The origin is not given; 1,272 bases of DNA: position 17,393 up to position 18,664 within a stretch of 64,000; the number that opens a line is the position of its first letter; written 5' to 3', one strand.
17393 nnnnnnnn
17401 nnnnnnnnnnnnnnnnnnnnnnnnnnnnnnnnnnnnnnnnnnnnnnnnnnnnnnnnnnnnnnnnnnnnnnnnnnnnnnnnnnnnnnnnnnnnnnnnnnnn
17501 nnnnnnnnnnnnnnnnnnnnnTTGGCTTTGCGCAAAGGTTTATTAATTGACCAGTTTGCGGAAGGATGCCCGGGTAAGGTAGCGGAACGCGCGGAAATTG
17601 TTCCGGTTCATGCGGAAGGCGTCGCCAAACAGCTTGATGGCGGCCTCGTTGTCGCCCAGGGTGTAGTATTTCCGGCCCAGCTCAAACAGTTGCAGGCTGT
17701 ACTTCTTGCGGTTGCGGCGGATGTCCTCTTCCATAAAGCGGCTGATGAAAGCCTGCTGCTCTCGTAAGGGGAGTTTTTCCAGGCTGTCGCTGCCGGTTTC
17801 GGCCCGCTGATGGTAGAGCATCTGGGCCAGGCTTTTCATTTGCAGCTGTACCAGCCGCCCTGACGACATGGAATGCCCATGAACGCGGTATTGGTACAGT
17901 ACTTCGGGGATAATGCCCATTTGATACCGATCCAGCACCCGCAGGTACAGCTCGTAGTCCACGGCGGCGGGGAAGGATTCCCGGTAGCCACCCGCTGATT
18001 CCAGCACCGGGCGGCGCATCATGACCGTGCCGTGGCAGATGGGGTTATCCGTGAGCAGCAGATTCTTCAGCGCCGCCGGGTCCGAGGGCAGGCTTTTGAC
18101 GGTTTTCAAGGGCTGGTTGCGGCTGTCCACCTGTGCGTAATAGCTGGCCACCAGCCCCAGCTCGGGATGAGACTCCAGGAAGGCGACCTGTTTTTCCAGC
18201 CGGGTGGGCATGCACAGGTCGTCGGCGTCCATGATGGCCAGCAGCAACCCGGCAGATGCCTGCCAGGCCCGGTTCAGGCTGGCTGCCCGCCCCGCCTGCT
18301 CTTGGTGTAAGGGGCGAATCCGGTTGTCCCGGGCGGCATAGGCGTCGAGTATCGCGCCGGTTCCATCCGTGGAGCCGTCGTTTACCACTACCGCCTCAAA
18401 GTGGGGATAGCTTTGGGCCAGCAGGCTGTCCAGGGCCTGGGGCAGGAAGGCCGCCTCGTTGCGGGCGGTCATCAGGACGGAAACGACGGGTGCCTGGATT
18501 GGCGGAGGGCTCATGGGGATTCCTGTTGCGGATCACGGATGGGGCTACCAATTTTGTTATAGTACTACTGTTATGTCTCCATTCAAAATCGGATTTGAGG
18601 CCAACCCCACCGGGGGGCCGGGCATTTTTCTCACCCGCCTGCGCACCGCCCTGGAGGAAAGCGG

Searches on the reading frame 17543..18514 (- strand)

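Call 10: search_protein_families(library=pfam, proteins=[window:17543-18514:-], max_evalue=0.001)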
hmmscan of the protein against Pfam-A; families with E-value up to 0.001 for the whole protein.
window:17543-18514:- (323 aa): 5 families
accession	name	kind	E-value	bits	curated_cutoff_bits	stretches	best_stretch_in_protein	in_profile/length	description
PF00535.33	Glycos_transf_2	-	5.9e-34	117.9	23.3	1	12-172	1-165/168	Glycosyl transferase family 2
PF10111.15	Glyco_tranf_2_2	-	3.3e-16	60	27.3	1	21-218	12-226/276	Glycosyltransferase like family 2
PF13641.12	Glyco_tranf_2_3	-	9.2e-15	55.7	27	1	10-193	2-194/230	Glycosyltransferase like family 2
PF13506.12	Glyco_transf_21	-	0.00031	20.7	21.7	1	78-178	20-121/174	Glycosyl transferase family 21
PF13704.12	Glyco_tranf_2_4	-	0.00089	20.1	27.5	0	18-100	1-83/98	Glycosyl transferase family 2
